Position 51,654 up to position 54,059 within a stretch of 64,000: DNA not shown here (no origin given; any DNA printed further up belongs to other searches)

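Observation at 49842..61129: Candidate undescribed catabolic island: corrinoid-less MttB-superfamily methyltransferase with a TMADH/StcD-type flavin-FeS demethylase, creatininase, deaminase, FAD oxidase and VanB-type reductase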

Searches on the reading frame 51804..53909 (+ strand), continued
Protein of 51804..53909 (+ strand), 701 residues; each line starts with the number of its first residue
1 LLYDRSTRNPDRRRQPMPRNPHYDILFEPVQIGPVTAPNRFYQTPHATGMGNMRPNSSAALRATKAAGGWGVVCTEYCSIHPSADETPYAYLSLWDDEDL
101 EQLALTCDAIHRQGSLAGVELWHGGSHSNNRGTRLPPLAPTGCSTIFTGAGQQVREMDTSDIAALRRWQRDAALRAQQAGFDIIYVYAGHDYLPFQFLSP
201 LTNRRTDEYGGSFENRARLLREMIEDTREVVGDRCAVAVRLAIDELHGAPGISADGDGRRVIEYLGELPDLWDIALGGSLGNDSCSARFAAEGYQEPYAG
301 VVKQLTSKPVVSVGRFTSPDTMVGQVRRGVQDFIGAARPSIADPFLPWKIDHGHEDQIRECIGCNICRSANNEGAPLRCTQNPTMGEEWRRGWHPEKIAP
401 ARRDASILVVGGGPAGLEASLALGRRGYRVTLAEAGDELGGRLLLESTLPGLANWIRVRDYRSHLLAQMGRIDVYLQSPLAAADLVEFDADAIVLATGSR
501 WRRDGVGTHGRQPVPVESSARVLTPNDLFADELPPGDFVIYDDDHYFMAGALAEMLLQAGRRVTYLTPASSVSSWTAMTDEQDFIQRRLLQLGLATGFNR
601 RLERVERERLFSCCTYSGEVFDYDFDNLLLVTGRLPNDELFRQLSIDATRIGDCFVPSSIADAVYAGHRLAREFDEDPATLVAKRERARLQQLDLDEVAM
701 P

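Call 105: search_solved_structures(query=window:51852-53909:+, max_evalue=1e-150, show_alignments=5)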
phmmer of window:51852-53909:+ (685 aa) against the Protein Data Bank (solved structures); distinct sequences matched with E-value up to 1e-150: 5.
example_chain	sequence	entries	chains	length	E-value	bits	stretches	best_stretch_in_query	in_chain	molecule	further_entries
3k30_A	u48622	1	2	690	3.8e-203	679.8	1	6-660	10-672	Histamine dehydrogenase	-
6l6j_A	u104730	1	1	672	6.7e-192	642.7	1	3-656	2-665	Oxidored_FMN domain-containing protein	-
6de6_A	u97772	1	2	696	8.3e-185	619.2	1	3-661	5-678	Histamine dehydrogenase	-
1djq_A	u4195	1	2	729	1.8e-165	555.4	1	3-664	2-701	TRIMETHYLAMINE DEHYDROGENASE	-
1djn_A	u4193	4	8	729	6.1e-165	553.6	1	3-664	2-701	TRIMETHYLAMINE DEHYDROGENASE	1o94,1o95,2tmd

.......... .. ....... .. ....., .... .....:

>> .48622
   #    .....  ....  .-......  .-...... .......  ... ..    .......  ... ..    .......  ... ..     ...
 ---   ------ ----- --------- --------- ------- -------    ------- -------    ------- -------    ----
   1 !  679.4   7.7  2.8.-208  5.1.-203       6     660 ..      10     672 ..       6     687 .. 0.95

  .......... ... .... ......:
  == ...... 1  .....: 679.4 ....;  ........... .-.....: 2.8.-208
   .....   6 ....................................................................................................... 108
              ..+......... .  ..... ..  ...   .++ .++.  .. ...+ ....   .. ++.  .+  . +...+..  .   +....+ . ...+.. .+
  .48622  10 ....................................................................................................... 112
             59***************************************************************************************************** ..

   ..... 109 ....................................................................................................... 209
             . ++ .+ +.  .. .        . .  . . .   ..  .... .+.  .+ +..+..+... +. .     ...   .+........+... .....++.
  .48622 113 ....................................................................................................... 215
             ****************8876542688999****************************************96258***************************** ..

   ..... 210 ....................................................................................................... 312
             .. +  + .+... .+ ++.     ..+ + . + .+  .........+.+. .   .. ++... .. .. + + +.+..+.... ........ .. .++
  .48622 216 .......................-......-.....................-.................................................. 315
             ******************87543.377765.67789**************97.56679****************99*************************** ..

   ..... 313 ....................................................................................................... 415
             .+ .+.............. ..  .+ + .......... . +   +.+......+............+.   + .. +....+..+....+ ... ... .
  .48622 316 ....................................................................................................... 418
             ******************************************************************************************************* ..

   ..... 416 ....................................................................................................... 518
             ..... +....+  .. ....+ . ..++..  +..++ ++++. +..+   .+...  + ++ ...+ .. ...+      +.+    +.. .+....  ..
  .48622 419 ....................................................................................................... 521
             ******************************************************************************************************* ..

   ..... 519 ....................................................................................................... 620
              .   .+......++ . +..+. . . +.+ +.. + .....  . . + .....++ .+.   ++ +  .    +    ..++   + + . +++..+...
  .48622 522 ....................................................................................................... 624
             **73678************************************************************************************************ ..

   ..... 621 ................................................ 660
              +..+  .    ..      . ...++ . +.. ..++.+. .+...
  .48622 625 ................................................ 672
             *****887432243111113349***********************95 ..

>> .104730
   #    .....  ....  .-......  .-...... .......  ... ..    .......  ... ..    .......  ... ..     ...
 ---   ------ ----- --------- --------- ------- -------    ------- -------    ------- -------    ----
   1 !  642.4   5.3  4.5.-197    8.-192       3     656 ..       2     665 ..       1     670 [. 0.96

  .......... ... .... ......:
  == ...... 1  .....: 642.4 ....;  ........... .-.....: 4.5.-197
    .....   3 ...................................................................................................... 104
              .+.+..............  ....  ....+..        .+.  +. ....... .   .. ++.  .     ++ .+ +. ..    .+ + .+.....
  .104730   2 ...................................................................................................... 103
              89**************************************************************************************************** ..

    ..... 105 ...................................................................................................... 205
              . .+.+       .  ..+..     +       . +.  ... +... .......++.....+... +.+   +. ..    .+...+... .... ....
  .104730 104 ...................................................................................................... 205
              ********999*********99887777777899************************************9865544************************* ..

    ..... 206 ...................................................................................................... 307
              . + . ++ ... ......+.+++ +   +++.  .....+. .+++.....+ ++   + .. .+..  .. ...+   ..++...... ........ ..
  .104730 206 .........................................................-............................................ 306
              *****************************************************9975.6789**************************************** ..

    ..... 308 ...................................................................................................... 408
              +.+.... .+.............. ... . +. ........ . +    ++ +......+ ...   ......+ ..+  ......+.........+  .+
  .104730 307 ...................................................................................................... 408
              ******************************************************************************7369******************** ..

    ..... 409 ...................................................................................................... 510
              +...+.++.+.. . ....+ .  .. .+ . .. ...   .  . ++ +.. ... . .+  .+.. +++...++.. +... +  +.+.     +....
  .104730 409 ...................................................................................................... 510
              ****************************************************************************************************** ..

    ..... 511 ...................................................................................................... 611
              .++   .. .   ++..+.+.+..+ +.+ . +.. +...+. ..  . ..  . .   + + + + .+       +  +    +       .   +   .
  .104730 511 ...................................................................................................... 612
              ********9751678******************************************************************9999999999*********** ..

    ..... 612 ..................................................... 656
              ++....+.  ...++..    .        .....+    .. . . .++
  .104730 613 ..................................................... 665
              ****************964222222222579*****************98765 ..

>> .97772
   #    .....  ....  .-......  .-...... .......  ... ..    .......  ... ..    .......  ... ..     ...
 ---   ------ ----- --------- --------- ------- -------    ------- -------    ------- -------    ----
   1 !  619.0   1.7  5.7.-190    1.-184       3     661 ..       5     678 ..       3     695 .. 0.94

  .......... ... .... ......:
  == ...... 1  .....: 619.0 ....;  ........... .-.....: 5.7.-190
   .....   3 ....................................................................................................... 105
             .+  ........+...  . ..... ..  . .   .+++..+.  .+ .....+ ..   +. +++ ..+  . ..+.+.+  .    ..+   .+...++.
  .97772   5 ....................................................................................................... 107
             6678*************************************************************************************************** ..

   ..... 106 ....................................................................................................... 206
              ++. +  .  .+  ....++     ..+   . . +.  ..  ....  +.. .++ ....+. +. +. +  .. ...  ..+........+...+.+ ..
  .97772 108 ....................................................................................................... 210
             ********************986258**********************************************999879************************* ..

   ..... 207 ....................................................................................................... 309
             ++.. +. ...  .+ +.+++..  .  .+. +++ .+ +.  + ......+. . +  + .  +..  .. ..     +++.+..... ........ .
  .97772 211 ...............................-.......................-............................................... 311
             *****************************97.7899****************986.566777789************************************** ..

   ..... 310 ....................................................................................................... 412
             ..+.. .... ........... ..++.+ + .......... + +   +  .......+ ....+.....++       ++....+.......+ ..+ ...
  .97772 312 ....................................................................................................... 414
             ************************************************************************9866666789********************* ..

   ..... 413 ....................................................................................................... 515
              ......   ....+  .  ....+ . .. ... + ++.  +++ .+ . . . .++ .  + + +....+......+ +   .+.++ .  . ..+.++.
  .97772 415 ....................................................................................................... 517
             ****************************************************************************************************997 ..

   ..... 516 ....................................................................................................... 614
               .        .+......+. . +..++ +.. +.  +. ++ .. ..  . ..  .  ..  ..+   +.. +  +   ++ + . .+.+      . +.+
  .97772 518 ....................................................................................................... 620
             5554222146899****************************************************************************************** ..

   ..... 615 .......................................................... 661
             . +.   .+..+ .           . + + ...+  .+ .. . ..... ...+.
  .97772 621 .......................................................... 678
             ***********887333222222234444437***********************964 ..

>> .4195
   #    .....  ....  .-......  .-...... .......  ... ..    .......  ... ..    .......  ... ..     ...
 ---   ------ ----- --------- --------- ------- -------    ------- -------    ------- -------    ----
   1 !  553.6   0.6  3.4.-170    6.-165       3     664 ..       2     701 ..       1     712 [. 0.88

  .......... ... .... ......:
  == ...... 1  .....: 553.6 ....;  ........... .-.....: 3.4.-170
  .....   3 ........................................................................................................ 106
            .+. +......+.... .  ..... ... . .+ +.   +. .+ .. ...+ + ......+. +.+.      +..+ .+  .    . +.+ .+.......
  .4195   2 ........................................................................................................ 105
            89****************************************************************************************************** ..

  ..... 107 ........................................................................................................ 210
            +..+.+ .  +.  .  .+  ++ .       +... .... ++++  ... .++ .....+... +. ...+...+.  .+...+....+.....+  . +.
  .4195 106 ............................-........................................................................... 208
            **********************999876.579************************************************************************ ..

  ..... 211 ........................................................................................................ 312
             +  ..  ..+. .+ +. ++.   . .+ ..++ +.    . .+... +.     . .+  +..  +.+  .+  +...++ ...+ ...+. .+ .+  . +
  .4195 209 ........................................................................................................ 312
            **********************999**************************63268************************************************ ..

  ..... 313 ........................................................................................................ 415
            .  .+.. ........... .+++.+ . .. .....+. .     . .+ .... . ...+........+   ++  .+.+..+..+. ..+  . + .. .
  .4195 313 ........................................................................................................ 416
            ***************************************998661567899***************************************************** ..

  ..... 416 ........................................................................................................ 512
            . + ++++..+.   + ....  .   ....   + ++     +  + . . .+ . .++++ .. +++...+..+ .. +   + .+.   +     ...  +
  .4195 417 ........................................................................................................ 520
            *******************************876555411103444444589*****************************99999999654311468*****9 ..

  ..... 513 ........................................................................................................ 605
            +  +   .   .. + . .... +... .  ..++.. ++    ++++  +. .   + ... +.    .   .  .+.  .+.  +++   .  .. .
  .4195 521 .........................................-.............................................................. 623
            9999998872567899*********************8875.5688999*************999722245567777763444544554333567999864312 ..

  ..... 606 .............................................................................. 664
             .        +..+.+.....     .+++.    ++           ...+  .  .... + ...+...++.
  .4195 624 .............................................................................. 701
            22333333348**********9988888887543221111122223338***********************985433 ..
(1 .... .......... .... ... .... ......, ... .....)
